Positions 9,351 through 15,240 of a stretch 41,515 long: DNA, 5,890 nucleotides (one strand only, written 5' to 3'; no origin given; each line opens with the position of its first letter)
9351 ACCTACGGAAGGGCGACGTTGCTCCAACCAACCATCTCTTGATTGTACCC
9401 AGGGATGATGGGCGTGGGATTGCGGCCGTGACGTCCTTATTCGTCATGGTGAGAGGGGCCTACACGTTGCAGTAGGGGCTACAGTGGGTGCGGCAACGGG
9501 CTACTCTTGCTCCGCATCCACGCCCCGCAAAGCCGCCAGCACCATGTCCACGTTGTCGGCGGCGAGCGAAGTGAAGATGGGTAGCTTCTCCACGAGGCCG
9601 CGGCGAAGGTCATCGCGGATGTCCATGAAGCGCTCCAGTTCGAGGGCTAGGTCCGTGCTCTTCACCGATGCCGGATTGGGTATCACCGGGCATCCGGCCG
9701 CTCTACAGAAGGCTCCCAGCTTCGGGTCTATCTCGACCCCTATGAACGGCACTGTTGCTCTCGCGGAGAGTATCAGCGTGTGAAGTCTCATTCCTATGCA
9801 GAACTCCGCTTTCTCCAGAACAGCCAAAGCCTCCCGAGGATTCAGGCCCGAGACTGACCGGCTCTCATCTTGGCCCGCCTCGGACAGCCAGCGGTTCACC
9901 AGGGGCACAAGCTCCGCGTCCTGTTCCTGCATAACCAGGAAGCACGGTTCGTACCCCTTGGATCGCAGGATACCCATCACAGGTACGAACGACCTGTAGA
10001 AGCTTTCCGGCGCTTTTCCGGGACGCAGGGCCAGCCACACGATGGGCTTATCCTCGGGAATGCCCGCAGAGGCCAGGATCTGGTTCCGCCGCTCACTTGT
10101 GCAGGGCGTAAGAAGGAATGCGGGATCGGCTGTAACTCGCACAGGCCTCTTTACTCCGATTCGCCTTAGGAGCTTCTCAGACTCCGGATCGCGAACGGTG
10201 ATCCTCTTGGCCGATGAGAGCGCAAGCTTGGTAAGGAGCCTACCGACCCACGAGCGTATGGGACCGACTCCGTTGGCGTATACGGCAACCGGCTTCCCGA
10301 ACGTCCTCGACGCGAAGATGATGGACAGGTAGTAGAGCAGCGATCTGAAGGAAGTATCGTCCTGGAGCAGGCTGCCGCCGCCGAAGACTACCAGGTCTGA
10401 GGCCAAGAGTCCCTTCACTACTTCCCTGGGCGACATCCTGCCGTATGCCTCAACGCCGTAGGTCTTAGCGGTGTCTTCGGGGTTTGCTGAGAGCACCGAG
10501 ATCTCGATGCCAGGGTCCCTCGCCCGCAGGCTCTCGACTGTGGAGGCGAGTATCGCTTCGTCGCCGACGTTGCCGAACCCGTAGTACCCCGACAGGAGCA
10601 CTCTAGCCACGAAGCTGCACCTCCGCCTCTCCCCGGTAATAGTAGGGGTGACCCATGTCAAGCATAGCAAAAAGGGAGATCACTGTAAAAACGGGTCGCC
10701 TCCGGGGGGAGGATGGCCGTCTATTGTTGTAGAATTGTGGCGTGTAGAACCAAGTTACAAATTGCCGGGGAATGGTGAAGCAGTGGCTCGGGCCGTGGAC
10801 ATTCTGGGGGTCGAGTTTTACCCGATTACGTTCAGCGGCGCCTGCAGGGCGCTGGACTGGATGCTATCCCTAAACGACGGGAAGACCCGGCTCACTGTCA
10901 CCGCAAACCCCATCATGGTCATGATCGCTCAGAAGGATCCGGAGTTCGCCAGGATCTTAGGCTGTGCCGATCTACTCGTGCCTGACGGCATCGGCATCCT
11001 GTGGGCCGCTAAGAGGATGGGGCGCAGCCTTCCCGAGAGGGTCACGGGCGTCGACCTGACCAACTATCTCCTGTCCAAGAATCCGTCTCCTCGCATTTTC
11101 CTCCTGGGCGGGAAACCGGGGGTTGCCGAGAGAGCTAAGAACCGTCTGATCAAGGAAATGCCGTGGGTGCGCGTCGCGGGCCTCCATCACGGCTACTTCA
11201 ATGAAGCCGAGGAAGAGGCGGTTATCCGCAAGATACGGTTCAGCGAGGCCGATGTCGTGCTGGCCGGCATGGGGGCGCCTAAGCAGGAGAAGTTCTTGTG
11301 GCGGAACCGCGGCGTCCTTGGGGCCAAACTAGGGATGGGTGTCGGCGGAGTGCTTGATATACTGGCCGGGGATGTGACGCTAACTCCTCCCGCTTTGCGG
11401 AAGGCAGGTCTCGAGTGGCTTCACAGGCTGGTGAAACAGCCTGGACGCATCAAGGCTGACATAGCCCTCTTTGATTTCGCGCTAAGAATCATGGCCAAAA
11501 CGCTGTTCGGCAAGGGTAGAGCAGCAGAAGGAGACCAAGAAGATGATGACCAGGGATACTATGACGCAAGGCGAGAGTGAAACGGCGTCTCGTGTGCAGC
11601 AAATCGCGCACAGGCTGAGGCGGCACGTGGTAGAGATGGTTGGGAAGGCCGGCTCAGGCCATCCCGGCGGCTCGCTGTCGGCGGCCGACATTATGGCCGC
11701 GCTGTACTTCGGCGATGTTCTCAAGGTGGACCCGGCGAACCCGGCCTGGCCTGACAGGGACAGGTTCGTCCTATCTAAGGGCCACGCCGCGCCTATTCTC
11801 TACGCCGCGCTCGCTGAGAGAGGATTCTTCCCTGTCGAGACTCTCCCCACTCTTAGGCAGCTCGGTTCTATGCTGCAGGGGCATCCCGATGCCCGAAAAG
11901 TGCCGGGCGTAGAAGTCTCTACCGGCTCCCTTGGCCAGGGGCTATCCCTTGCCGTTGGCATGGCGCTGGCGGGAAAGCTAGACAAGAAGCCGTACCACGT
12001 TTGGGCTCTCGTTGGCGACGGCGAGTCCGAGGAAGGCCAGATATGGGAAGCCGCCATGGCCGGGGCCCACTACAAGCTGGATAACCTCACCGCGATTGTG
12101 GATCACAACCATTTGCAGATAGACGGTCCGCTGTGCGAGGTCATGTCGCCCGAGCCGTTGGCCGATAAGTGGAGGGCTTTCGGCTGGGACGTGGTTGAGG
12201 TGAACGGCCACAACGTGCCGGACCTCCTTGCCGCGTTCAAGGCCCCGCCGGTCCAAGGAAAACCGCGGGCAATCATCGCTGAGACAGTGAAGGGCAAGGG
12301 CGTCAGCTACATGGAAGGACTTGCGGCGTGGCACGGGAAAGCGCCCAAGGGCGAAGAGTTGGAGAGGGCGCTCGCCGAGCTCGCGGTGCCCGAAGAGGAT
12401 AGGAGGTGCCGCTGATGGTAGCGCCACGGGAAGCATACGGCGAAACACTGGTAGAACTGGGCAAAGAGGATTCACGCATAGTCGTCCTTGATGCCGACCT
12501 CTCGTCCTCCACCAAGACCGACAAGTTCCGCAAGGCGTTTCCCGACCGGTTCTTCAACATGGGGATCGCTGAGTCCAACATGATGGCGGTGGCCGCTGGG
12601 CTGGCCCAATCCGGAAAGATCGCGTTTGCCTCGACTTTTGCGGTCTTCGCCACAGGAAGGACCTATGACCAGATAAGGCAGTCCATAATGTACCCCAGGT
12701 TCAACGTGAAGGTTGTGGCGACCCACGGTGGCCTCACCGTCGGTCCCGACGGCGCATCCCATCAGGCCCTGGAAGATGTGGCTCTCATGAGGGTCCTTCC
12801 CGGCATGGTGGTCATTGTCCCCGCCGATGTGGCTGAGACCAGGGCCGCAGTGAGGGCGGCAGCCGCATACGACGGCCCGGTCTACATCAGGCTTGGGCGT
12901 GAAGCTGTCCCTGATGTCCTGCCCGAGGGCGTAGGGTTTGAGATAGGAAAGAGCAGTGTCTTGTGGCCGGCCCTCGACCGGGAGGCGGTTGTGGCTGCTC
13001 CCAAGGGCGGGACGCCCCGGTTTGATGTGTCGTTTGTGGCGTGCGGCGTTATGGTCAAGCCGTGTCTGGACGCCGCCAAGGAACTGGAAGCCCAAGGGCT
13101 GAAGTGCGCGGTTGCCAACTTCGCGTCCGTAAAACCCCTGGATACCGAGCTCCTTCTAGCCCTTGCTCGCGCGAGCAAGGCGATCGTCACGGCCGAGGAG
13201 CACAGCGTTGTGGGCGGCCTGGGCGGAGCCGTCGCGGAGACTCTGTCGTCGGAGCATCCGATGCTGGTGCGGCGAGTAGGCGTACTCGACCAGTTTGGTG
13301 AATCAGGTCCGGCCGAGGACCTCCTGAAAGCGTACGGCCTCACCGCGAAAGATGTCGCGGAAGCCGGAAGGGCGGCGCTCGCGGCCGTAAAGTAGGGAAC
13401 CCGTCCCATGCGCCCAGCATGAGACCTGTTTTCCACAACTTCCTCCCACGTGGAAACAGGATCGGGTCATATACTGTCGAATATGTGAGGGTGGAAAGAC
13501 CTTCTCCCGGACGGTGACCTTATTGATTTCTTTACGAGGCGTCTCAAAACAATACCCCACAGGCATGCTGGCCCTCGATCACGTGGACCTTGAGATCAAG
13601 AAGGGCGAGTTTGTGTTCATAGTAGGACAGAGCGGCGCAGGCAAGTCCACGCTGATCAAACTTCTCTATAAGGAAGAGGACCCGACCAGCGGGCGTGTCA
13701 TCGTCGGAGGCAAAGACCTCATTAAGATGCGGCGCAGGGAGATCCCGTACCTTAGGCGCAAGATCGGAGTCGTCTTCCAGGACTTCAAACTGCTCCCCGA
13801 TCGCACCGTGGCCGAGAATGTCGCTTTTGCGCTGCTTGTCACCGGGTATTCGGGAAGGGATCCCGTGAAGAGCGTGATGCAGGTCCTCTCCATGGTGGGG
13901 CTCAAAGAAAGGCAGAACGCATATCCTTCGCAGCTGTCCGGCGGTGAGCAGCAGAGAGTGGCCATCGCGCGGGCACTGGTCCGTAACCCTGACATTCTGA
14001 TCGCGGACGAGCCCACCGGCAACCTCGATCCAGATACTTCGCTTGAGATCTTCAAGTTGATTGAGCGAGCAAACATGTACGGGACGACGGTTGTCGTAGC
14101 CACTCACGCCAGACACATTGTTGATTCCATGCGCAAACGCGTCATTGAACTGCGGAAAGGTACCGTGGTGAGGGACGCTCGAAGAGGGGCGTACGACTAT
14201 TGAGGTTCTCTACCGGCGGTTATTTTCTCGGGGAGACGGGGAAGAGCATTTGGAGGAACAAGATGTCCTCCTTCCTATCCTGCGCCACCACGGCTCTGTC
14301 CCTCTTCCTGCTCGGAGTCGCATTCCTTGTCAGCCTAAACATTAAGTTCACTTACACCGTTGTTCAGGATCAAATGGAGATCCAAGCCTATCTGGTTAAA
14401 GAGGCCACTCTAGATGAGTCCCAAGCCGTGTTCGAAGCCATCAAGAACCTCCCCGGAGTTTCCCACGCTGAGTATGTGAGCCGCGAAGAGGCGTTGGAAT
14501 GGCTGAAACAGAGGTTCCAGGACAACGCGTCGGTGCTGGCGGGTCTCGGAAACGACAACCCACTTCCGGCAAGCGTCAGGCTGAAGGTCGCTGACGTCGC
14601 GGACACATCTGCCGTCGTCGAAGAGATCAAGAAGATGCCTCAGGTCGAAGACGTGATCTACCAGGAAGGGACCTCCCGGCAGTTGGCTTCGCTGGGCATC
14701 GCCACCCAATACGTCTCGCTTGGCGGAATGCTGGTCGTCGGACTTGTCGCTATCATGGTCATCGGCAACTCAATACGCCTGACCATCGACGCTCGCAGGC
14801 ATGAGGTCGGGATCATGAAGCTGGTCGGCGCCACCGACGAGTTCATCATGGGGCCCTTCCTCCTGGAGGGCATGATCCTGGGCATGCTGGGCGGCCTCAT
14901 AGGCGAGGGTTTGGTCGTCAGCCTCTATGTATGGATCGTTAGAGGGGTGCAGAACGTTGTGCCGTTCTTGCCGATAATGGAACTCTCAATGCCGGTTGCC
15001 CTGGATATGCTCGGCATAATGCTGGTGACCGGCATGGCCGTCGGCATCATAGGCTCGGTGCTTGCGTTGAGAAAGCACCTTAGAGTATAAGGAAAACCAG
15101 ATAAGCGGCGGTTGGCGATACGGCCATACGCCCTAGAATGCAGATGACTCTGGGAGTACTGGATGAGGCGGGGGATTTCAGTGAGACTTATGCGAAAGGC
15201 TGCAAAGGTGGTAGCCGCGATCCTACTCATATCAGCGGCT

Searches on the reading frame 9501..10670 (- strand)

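Call 54: search_protein_families(library=pfam, proteins=[window:9501-10670:-], max_evalue=0.00001)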
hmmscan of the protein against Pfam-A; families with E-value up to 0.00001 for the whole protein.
window:9501-10670:- (389 aa): 1 family
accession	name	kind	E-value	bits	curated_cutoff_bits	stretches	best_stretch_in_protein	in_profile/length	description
PF04230.19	PS_pyruv_trans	-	4.4e-42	145.4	25.3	1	34-315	1-279/280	Polysaccharide pyruvyl transferase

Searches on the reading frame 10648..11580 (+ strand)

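Call 54: search_protein_families(library=pfam, proteins=[window:10648-11580:+], max_evalue=0.00001)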
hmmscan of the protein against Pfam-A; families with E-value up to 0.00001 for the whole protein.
window:10648-11580:+ (310 aa): 1 family
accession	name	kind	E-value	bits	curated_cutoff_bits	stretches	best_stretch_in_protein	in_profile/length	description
PF03808.19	Glyco_tran_WecG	-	8.4e-55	185.6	27.4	1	107-269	1-165/168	Glycosyl transferase WecG/TagA/CpsF family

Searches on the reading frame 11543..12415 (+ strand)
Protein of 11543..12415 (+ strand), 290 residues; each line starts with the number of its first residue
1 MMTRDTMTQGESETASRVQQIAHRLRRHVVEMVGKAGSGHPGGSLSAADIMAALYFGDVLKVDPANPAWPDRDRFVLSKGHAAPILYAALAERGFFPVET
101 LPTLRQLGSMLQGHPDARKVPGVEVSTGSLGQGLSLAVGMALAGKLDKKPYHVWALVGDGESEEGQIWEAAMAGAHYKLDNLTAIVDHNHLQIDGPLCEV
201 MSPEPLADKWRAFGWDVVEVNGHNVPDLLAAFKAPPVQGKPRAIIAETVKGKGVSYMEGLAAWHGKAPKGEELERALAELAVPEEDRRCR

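Call 54: search_protein_families(library=pfam, proteins=[window:11543-12415:+], max_evalue=0.00001)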
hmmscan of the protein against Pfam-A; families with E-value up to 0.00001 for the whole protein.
window:11543-12415:+ (290 aa): 3 families
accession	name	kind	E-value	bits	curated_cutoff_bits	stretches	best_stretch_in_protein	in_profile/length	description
PF00456.26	Transketolase_N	-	3.5e-57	194.3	22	1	19-276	3-271/334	Transketolase, thiamine diphosphate binding domain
PF13292.11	DXP_synthase_N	-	1.2e-11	44.9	21.2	1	15-194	15-176/274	1-deoxy-D-xylulose-5-phosphate synthase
PF00676.26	E1_dh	-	1.9e-07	30.8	22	1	107-233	81-205/300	Dehydrogenase E1 component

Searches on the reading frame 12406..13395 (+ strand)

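Call 54: search_protein_families(library=pfam, proteins=[window:12406-13395:+], max_evalue=0.00001)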
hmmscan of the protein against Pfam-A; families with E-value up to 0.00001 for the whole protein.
window:12406-13395:+ (329 aa): 3 families
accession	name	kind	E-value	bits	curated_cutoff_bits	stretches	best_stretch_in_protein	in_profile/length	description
PF02779.29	Transket_pyr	-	1.5e-45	155.4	27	1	6-169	4-173/174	Transketolase, pyrimidine binding domain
PF02780.25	Transketolase_C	-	7e-28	97.5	25.9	1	206-317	10-124/124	Transketolase, C-terminal domain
PF22613.1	Transketolase_C_1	-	2.5e-07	31.4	27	1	206-313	12-113/113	Transketolase-like TK C-terminal domain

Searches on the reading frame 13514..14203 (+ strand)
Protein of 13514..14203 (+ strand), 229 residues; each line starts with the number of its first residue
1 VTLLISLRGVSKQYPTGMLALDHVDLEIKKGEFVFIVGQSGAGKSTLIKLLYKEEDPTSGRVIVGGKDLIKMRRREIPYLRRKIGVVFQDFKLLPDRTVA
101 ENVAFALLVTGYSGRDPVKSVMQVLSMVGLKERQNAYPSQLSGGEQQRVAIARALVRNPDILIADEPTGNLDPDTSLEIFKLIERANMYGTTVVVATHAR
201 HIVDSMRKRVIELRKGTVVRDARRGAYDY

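Call 55: search_protein_families(library=pfam, proteins=[window:13514-14203:+], max_evalue=0.00001)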
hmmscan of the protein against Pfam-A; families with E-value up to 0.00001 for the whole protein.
window:13514-14203:+ (229 aa): 3 families
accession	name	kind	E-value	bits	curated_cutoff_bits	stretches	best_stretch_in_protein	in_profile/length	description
PF00005.33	ABC_tran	-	6e-39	134.2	25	1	21-168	1-136/137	ABC transporter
PF13304.12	AAA_21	-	3.9e-08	34.2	27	0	121-198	220-298/304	AAA domain, putative AbiEii toxin, Type IV TA system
PF13191.12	AAA_16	-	9.8e-06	26.6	32.6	0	30-94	23-85/167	AAA ATPase domain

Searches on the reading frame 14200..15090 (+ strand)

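Call 54: search_protein_families(library=pfam, proteins=[window:14200-15090:+], max_evalue=0.00001)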
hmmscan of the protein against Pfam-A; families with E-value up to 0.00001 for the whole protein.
window:14200-15090:+ (296 aa): 2 families
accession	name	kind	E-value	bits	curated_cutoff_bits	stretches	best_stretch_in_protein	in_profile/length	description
PF18075.7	FtsX_ECD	-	4.3e-23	82.2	23.5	1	60-152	2-96/96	FtsX extracellular domain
PF02687.27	FtsX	-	2.7e-12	47.2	25.5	1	177-292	4-114/120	FtsX-like permease C-terminal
